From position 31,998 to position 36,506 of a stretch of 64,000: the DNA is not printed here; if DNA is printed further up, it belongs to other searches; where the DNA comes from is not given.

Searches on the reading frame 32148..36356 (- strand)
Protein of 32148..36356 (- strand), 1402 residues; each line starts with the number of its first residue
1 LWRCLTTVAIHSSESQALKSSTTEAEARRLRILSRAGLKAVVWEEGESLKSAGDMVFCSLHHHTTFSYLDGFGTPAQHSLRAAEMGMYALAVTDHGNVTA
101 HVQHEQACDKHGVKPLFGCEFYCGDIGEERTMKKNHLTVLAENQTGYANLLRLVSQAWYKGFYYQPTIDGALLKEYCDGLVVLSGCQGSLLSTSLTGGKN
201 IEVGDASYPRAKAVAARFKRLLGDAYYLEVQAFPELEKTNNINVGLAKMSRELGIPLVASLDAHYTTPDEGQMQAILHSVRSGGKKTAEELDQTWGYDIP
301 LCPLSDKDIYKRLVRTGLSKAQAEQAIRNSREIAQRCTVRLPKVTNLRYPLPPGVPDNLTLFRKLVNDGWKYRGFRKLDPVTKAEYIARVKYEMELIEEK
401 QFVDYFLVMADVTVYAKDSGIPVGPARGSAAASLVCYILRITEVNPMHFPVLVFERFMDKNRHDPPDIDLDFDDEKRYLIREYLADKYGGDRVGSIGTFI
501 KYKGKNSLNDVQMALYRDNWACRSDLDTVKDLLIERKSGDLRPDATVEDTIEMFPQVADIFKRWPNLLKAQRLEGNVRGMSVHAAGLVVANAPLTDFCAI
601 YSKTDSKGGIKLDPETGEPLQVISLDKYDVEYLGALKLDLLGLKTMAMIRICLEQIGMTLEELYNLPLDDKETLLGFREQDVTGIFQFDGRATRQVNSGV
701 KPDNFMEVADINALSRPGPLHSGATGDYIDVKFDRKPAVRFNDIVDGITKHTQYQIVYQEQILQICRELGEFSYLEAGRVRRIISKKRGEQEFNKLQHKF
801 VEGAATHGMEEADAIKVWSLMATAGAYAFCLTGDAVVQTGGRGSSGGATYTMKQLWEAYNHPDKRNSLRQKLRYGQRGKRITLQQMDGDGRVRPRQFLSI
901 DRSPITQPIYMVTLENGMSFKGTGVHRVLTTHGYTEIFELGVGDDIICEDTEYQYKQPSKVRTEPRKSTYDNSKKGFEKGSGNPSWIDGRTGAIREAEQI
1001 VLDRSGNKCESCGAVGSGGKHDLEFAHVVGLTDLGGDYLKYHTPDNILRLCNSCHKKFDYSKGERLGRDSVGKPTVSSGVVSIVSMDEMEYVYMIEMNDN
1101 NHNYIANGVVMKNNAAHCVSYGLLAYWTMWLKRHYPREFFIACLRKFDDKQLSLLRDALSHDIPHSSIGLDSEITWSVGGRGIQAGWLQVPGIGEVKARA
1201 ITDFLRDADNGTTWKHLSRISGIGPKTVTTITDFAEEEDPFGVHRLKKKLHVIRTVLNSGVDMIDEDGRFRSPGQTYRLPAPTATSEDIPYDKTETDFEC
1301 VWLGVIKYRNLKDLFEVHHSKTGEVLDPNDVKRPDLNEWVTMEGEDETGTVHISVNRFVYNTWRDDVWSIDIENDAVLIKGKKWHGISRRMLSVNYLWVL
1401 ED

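Call 25: search_protein_families(library=phrogs, proteins=[window:32148-36356:-], max_evalue=0.00001)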
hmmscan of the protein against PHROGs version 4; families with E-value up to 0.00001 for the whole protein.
window:32148-36356:- (1402 aa): 11 families
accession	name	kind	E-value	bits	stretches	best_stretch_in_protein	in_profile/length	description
phrog_405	-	DNA, RNA and nucleotide metabolism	2.8e-276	920.7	1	39-1366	26-1050/1190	DNA polymerase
phrog_11165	-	DNA, RNA and nucleotide metabolism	1.6e-217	725.3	2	359-831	12-478/782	DNA polymerase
phrog_7513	-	unknown function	8e-91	306.2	1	54-465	8-451/461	-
phrog_21652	-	DNA, RNA and nucleotide metabolism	1.1e-45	157.1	1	409-810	21-433/476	DNA polymerase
phrog_12219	-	DNA, RNA and nucleotide metabolism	2.4e-37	129.7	1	466-830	2-381/823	DNA polymerase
phrog_13169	-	DNA, RNA and nucleotide metabolism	2.9e-23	83.5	1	63-462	9-413/463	DNA polymerase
phrog_4335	-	unknown function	6.2e-08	33.2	1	1111-1203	31-127/421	-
phrog_8446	-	DNA, RNA and nucleotide metabolism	9.2e-08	33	1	975-1060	105-197/211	HNH endonuclease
phrog_119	-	DNA, RNA and nucleotide metabolism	2.2e-07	31.1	1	993-1119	190-307/443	HNH endonuclease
phrog_144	-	DNA, RNA and nucleotide metabolism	2.8e-06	28.1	1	969-1066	53-140/175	HNH endonuclease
phrog_740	-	DNA, RNA and nucleotide metabolism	7.8e-06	26.1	0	989-1058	21-84/332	HNH endonuclease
